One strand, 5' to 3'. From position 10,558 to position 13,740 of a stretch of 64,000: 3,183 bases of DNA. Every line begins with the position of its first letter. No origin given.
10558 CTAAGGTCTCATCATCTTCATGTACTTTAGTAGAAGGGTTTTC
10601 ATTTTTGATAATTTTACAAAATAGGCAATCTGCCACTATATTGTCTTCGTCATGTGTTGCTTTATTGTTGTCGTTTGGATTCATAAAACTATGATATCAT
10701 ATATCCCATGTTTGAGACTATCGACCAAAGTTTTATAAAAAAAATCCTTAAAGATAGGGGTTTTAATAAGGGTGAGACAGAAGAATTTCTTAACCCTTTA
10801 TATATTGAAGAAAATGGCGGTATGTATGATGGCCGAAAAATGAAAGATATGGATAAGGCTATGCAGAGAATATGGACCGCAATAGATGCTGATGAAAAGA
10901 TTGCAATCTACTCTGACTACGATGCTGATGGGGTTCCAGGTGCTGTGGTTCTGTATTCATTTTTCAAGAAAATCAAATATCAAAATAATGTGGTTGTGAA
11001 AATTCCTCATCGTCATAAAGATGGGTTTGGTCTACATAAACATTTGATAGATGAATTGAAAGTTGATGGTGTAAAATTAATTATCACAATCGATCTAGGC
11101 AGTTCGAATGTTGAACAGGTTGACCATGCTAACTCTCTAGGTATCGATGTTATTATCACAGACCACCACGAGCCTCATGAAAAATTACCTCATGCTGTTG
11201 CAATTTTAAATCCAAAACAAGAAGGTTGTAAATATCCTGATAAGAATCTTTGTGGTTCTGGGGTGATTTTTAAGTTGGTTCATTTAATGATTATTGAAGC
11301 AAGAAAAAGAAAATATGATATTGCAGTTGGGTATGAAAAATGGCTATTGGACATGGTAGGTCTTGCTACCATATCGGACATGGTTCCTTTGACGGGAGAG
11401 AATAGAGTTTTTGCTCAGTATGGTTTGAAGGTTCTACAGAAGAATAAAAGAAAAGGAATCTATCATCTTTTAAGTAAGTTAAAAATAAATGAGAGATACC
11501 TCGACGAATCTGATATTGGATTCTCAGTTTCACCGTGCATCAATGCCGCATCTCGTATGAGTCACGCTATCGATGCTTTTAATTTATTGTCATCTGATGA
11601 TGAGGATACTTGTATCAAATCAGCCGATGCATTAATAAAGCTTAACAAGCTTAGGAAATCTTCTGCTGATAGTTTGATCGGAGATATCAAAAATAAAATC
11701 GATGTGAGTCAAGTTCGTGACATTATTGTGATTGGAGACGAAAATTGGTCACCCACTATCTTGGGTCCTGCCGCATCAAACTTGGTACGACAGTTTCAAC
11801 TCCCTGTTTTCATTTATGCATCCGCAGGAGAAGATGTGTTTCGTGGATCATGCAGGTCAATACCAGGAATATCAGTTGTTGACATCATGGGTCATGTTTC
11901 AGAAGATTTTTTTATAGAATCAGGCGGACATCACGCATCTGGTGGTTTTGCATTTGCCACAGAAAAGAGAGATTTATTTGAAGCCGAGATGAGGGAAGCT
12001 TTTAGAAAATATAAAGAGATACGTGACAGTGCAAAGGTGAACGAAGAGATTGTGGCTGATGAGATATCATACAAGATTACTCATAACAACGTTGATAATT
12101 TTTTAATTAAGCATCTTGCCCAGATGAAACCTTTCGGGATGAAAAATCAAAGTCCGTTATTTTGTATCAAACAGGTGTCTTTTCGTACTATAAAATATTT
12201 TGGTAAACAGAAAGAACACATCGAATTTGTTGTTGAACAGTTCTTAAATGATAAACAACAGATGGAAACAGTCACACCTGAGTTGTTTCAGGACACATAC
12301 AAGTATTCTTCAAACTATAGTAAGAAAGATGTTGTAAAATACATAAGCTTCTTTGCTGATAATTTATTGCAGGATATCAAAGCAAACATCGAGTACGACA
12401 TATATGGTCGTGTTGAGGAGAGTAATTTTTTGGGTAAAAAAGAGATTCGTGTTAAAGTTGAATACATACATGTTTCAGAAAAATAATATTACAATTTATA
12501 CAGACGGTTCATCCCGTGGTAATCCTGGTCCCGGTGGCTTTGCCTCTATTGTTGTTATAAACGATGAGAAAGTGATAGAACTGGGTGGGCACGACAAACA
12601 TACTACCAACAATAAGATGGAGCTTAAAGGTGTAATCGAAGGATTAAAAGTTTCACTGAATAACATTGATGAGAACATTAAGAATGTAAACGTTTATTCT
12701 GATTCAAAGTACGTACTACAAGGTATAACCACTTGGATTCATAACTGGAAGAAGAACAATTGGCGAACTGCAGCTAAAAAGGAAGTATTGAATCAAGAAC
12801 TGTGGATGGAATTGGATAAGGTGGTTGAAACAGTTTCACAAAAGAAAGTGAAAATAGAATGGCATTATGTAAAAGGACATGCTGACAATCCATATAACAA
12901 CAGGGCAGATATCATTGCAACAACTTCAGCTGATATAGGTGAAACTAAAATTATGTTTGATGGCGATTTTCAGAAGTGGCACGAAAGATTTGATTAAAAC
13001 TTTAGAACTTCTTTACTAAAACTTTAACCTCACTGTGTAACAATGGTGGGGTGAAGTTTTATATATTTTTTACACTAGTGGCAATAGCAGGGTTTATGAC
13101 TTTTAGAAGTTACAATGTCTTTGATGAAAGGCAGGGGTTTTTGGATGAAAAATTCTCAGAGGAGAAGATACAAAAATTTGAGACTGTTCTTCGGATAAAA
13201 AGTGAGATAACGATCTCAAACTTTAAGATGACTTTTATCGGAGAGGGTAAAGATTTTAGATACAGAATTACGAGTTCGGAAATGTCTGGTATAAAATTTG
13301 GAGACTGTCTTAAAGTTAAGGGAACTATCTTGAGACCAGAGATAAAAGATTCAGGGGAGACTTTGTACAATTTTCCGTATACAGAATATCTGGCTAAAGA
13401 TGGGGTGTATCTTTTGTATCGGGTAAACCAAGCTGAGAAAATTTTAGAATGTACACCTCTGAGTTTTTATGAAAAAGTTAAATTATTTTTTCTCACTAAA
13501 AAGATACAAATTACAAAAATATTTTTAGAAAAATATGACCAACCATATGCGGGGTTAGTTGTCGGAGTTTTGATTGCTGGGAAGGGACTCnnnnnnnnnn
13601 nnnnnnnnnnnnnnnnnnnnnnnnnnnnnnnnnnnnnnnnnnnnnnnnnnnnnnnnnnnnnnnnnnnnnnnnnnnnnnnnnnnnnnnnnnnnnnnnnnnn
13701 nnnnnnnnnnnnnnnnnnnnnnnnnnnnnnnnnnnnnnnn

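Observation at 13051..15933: ComEC split into two genes with sodA inserted antisense between them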

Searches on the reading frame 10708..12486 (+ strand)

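Call 3: search_protein_families(library=pfam, proteins=[window:10708-12486:+], max_evalue=0.01)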
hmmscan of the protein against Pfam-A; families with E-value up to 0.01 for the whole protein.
window:10708-12486:+ (592 aa): 3 families
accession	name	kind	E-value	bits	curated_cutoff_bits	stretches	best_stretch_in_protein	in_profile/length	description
PF01368.27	DHH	-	2e-24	86.7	28.1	1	64-198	1-104/125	DHH family, N-terminal domain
PF17768.7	RecJ_OB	-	1.4e-14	54.5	27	1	456-585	4-106/107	RecJ OB domain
PF02272.25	DHHA1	-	1.8e-07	32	25.9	1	341-433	6-101/102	DHHA1 domain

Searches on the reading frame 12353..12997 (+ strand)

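Call 3: search_protein_families(library=pfam, proteins=[window:12353-12997:+], max_evalue=0.01)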
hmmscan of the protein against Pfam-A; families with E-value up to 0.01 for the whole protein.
window:12353-12997:+ (214 aa): 2 families
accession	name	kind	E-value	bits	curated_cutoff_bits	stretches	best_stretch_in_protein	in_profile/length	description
PF00075.30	RNase_H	-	7.2e-39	133.6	25.8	1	44-192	2-139/141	RNase H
PF13456.12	RVT_3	-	0.00026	21.3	21.6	1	50-127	2-78/123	Reverse transcriptase-like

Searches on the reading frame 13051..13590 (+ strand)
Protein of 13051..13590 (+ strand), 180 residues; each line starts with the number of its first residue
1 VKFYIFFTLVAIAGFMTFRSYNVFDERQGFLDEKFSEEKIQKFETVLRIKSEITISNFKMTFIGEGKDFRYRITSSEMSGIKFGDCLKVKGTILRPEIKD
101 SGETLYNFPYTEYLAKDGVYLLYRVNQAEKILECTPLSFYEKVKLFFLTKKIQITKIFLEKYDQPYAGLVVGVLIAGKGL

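Call 53: search_protein_families(library=pfam, proteins=[window:13051-13590:+], max_evalue=10)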
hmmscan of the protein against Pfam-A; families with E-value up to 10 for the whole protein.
window:13051-13590:+ (180 aa): 2 families
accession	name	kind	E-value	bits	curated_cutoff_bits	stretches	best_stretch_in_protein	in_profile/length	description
PF20203.3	DUF6565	-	0.13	13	24.5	1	33-82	21-71/86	Domain of unknown function (DUF6565)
PF03144.31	GTP_EFTU_D2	-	0.17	12.7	30.3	1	150-180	33-63/73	Elongation factor Tu domain 2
